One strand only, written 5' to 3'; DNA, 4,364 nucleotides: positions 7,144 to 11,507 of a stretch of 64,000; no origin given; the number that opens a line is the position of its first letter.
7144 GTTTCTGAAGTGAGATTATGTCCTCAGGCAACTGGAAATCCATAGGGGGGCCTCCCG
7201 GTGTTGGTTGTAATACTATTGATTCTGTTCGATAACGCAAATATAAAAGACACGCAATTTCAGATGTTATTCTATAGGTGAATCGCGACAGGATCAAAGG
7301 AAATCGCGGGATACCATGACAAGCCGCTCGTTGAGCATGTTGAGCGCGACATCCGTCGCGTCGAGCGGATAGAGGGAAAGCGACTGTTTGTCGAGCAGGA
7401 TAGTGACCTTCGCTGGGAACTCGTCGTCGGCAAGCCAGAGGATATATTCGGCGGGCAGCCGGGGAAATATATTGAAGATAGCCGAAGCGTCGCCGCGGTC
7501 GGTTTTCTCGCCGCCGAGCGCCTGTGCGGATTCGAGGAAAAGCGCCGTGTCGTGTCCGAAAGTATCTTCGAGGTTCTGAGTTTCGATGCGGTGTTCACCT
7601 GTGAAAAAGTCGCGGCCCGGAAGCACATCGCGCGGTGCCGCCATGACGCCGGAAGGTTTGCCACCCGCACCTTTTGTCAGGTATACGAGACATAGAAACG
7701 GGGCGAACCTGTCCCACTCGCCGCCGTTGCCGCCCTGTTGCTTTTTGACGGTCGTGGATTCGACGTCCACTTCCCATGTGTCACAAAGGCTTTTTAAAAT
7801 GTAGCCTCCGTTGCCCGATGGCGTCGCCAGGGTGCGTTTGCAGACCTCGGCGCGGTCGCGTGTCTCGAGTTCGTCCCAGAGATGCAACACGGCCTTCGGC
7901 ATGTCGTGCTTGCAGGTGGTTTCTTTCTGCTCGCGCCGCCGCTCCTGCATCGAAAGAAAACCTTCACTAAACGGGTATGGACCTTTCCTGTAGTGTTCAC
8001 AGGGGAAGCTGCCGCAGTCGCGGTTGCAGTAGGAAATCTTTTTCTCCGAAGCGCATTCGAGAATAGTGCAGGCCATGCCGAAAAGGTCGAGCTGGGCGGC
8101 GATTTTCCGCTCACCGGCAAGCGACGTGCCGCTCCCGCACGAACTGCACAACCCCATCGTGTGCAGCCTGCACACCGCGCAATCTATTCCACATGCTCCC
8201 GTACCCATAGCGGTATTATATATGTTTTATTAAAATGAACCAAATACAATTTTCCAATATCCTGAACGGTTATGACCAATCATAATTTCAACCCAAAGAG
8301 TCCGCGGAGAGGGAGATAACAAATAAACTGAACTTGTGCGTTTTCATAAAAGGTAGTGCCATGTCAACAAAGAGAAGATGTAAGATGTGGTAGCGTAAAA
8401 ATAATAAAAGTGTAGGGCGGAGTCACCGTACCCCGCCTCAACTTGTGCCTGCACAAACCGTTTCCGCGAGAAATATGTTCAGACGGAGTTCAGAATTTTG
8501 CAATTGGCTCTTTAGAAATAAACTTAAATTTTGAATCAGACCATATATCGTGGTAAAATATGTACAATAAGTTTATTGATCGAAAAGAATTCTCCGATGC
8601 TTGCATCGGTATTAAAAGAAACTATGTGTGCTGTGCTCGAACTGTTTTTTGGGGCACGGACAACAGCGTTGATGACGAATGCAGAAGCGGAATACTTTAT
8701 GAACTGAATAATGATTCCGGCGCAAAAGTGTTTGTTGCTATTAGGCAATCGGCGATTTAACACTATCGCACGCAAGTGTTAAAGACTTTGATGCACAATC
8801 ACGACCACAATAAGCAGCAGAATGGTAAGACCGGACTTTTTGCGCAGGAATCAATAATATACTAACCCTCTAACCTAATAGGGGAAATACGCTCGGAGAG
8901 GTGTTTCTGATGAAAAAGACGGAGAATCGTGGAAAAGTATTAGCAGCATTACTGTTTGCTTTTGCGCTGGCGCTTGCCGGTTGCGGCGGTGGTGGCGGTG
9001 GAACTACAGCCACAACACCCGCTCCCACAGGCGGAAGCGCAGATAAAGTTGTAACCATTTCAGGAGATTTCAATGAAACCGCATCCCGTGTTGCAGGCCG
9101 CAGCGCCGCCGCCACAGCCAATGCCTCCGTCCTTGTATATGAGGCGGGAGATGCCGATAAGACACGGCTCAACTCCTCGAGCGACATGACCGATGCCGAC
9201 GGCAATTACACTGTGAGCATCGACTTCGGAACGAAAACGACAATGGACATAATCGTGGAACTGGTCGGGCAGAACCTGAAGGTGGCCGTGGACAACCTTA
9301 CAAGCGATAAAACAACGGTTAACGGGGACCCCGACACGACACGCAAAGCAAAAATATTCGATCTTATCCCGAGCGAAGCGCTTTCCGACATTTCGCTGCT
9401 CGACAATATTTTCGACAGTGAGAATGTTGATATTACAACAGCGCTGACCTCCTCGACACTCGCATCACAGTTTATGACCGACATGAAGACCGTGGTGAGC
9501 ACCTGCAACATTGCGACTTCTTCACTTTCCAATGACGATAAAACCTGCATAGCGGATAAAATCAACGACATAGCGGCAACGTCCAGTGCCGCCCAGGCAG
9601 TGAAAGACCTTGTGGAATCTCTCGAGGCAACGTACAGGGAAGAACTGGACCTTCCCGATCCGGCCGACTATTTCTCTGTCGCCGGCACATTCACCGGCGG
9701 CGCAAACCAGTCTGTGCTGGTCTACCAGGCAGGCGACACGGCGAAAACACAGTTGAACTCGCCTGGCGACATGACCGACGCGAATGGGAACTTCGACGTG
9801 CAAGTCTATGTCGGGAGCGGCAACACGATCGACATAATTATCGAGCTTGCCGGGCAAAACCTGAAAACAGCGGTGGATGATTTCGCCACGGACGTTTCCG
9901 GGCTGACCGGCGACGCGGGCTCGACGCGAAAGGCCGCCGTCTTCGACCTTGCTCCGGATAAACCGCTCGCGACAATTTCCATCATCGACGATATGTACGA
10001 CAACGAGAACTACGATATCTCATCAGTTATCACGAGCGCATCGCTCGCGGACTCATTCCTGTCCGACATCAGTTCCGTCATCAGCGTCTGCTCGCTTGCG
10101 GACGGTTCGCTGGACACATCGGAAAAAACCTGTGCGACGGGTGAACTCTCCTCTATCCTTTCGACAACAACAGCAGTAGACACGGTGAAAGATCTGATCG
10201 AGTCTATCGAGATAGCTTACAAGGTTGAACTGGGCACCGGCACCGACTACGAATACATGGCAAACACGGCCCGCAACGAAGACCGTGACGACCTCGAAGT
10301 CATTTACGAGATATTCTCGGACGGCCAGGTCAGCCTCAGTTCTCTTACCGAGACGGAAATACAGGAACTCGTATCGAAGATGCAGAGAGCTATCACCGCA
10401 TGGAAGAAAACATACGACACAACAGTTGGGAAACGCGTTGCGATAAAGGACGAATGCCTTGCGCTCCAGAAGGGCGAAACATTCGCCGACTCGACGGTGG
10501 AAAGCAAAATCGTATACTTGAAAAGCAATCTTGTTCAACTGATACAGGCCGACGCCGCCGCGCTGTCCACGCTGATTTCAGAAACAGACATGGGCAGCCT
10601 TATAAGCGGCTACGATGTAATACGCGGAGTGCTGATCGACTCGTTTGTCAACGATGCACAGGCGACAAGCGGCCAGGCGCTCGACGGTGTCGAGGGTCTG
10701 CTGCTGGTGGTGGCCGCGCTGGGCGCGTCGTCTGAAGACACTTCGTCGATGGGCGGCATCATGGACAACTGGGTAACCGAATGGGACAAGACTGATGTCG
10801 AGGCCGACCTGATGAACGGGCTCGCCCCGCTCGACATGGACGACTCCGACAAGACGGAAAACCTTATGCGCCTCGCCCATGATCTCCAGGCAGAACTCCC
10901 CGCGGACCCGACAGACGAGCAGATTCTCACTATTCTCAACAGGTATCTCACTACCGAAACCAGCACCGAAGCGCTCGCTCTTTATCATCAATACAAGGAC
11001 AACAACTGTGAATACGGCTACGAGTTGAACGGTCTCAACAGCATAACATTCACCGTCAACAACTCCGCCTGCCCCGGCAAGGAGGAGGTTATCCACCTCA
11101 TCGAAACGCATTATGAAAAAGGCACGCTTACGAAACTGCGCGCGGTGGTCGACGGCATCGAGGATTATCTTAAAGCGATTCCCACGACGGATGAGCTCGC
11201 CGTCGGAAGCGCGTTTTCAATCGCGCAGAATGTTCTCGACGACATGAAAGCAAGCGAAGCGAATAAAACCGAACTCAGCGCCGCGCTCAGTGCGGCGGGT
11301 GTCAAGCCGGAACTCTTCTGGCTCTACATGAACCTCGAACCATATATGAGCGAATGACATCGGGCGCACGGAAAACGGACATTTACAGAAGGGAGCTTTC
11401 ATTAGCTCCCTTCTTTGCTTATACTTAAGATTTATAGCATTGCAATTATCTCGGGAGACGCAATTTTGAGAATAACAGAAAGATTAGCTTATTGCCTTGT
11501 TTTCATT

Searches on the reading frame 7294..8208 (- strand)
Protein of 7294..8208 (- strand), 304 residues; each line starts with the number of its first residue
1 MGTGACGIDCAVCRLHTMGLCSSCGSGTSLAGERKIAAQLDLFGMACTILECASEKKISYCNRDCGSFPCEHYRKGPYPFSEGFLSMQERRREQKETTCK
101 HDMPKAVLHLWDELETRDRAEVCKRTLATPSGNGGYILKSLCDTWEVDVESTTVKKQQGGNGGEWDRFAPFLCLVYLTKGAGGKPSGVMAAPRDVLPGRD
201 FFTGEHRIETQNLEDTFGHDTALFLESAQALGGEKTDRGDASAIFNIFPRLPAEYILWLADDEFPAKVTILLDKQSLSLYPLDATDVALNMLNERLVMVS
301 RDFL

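Call 73: search_protein_families(library=pfam, proteins=[window:7294-8208:-], max_evalue=0.01)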
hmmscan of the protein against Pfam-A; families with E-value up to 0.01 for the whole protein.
window:7294-8208:- (304 aa): 2 families
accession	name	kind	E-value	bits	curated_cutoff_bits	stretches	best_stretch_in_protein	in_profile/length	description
PF12654.12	DUF3786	-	1.1e-27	97.2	27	1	120-286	3-167/176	Domain of unknown function (DUF3786)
PF12675.12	DUF3795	-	0.002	19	22.6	0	4-74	3-82/83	Protein of unknown function (DUF3795)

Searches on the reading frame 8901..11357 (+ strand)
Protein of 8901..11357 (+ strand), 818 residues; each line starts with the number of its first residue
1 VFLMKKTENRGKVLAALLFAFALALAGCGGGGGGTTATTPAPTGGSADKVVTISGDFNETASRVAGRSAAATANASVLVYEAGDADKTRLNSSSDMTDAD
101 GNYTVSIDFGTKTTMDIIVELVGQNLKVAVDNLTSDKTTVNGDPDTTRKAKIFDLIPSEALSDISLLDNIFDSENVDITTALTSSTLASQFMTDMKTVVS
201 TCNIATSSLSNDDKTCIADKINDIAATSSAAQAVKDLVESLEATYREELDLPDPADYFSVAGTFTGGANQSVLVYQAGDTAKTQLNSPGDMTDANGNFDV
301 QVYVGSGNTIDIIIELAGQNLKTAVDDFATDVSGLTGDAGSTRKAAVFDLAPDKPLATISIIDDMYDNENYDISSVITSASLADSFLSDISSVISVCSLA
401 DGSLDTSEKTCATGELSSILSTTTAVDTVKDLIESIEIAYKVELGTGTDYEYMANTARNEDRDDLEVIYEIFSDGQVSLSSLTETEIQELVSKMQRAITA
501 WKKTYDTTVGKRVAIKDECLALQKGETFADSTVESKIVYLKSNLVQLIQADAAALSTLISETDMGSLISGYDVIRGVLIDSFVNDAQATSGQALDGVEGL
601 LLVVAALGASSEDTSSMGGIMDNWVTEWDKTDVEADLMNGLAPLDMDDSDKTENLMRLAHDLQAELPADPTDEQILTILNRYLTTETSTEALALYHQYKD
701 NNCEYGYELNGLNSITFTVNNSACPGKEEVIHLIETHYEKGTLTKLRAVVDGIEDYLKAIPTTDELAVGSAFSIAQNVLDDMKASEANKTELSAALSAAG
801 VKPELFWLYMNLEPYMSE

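Call 15: find_encoding_contigs(protein=window:8901-11357:+, flank=10000, max_places=6)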
Protein window:8901-11357:+ (818 aa): no gene with exactly this product is on record in the collection.
